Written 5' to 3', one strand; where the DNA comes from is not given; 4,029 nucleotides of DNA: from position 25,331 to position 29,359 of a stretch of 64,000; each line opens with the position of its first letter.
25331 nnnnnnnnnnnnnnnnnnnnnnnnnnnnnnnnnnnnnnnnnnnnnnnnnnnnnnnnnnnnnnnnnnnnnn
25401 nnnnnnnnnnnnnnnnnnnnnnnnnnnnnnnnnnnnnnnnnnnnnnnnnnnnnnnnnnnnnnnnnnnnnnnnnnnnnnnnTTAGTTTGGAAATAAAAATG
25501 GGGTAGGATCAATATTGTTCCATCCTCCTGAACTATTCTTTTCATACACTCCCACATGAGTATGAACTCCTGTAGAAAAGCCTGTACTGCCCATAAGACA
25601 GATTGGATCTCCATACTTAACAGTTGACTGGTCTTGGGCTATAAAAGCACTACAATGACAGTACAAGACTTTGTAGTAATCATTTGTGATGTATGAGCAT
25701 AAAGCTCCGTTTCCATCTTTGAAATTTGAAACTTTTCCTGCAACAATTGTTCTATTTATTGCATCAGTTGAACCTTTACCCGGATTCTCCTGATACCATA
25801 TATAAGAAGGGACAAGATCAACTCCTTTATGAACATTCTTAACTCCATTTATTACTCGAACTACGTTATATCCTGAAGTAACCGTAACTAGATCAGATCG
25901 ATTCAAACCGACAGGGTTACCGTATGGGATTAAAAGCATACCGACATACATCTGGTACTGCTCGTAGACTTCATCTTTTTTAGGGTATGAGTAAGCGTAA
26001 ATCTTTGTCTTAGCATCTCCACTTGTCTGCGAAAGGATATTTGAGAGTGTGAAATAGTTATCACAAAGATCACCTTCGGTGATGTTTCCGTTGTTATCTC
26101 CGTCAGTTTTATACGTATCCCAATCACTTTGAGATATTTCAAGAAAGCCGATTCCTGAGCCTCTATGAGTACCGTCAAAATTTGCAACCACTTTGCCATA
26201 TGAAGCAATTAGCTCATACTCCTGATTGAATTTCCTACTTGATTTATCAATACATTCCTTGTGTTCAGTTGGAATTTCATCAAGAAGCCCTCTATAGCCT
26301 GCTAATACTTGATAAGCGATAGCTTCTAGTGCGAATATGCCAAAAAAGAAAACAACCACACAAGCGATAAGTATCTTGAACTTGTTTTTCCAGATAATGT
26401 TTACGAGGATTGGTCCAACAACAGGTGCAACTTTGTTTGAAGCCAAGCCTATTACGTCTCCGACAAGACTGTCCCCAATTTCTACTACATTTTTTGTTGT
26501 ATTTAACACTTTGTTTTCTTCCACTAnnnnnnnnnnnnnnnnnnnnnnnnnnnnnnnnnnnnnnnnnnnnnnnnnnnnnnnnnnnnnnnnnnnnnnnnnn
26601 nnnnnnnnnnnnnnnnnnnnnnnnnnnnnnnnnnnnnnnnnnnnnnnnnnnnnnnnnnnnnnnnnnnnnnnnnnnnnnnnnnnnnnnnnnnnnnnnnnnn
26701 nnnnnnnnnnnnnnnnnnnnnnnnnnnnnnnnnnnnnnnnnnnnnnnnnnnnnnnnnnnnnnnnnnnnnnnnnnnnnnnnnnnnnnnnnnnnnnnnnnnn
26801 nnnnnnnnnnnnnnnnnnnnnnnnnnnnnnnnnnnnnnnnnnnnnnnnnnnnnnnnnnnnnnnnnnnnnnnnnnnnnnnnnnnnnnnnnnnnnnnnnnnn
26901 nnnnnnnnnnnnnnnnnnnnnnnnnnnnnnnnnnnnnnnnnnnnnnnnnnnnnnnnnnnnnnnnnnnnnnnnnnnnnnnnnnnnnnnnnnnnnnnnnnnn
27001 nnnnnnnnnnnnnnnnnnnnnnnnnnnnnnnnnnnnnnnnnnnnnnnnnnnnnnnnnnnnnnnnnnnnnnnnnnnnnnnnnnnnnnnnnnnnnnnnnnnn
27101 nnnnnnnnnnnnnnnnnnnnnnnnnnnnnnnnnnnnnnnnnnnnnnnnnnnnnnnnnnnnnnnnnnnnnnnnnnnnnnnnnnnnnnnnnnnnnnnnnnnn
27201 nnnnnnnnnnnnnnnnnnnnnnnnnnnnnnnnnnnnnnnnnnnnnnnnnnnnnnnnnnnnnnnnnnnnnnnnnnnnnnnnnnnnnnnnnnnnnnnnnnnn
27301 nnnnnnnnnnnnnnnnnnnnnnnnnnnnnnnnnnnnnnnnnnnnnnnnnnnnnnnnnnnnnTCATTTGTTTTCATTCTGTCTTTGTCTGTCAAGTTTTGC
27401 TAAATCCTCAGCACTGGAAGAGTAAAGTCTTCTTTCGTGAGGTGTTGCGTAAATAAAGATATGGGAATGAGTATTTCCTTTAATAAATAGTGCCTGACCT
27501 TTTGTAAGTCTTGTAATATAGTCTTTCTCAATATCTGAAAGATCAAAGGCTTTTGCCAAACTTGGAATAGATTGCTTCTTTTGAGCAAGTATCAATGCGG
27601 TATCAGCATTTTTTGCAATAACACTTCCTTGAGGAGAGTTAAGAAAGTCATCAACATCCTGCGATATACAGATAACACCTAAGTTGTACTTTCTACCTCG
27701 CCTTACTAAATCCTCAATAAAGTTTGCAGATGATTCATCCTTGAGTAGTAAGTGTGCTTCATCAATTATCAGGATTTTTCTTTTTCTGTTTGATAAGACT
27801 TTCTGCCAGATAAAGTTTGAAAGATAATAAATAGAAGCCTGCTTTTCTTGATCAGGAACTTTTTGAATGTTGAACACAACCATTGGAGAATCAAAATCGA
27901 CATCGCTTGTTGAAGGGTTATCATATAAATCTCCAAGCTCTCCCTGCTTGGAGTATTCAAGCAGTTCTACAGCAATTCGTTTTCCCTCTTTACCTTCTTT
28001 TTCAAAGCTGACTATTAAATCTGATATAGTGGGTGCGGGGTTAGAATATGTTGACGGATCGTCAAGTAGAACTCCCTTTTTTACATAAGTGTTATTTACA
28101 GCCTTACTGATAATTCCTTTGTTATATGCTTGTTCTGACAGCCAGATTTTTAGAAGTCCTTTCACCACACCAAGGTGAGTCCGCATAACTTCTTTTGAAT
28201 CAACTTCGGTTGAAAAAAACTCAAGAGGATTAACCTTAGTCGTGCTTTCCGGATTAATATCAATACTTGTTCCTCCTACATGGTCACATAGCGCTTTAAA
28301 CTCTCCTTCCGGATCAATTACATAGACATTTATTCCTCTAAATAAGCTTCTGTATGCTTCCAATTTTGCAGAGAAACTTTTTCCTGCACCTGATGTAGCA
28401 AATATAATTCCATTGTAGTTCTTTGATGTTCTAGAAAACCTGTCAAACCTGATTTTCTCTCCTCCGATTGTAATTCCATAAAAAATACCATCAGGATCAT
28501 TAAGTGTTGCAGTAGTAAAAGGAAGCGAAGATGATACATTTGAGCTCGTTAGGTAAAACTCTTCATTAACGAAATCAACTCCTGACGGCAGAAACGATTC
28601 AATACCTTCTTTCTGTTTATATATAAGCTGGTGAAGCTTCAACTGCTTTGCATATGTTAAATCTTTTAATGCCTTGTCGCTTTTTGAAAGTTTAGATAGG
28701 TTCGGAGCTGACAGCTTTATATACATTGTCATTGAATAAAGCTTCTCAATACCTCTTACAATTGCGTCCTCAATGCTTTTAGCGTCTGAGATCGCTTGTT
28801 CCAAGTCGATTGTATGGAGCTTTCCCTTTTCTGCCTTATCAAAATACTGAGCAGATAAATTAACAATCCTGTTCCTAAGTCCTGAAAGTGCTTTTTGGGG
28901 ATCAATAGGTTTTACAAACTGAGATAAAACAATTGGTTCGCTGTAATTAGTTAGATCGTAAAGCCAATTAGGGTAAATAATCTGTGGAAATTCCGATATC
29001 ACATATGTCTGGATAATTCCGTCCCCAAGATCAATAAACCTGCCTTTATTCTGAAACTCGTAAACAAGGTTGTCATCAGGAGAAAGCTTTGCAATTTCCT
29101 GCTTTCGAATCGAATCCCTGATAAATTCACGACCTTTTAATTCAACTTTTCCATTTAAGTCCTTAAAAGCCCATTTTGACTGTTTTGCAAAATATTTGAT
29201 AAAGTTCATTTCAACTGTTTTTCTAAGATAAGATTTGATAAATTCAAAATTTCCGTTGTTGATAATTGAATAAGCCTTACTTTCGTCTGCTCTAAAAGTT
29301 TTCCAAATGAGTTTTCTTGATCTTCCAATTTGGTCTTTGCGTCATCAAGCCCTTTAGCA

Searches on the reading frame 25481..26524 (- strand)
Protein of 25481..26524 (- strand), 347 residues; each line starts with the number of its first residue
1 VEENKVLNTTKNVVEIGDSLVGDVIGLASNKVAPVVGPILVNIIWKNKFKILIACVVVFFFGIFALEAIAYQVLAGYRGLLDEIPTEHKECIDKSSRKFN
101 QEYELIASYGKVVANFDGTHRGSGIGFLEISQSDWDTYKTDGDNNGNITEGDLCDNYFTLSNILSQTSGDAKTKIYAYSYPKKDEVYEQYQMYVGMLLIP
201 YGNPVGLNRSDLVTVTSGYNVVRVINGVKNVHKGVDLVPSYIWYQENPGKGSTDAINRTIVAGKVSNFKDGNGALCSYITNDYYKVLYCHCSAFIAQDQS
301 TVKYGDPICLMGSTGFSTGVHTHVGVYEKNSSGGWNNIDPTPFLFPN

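Call 49: search_protein_families(library=pfam, proteins=[window:25481-26524:-], max_evalue=0.001)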
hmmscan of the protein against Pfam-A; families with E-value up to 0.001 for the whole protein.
window:25481-26524:- (347 aa): 1 family
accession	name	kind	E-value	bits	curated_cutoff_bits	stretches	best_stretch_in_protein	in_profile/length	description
PF01551.29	Peptidase_M23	-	2.8e-08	34.3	28.7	1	262-330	21-91/96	Peptidase family M23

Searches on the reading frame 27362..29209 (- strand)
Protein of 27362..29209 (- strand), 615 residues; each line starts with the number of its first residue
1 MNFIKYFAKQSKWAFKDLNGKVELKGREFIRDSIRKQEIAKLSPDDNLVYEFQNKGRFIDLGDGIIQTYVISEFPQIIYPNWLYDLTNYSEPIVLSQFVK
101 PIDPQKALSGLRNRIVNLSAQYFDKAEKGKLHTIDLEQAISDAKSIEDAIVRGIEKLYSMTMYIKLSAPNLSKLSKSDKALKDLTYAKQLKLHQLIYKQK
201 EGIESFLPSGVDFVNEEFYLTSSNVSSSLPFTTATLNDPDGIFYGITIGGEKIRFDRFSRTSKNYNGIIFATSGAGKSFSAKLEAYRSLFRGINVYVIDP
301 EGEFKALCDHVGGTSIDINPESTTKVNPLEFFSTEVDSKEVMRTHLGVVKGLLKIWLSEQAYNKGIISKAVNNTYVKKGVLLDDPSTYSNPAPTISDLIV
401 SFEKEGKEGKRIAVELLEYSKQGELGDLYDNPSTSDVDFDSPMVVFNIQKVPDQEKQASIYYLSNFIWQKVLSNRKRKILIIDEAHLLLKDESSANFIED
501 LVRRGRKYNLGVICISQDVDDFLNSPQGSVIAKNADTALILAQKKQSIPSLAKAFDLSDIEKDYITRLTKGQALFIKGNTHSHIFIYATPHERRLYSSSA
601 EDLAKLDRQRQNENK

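Call 49: search_protein_families(library=pfam, proteins=[window:27362-29209:-], max_evalue=0.001)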
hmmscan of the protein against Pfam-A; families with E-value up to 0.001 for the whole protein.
window:27362-29209:- (615 aa): 4 families
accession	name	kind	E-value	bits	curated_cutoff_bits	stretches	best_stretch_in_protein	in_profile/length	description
PF19044.6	P-loop_TraG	-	1.3e-19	70.7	25.8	1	262-596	27-370/413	TraG P-loop domain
PF12846.13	AAA_10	-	1.2e-14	54.6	27.5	1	263-532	20-296/362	AAA-like domain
PF13401.12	AAA_22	-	9.3e-06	26.4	27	0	463-514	71-120/130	AAA domain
PF01935.23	DUF87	-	2e-05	25.2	23.2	1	269-331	28-92/220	Helicase HerA, central domain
